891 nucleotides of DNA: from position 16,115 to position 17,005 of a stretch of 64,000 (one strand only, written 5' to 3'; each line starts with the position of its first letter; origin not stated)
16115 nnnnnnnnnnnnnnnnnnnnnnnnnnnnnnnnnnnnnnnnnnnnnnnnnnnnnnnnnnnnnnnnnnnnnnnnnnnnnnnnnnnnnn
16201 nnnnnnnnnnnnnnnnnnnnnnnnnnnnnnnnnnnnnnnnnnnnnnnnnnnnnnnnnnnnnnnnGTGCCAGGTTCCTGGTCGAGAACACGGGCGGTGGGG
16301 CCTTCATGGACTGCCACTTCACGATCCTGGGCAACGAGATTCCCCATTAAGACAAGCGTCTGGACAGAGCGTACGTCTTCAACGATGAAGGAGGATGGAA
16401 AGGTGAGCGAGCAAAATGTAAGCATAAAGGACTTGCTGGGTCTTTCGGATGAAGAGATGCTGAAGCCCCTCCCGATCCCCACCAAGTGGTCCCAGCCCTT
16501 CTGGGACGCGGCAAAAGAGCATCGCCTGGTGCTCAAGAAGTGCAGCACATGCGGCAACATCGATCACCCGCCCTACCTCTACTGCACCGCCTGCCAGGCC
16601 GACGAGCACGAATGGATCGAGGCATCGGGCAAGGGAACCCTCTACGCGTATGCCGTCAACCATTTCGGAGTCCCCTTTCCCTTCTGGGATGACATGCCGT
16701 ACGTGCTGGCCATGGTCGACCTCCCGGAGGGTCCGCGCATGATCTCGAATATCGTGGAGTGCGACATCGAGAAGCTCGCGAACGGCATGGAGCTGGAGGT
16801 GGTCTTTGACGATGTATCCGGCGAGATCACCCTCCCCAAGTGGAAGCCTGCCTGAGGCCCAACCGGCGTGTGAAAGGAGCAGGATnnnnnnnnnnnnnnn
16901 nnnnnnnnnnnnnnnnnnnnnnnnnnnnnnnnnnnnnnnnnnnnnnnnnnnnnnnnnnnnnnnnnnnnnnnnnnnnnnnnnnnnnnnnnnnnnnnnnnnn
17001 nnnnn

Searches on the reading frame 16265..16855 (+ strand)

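Call 7: search_protein_families(library=pfam, proteins=[window:16265-16855:+], max_evalue=0.0001)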
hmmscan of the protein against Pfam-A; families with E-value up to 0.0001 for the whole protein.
window:16265-16855:+ (196 aa): 2 families
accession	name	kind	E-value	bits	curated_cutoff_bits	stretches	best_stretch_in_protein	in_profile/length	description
PF01796.24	OB_ChsH2_C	-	2.8e-18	66.1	27.1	1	117-182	1-65/65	ChsH2, C-terminal OB-fold domain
PF12172.15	zf-ChsH2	-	5.7e-10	39.3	23.2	1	80-116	1-37/37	ChsH2, rubredoxin-like zinc ribbon domain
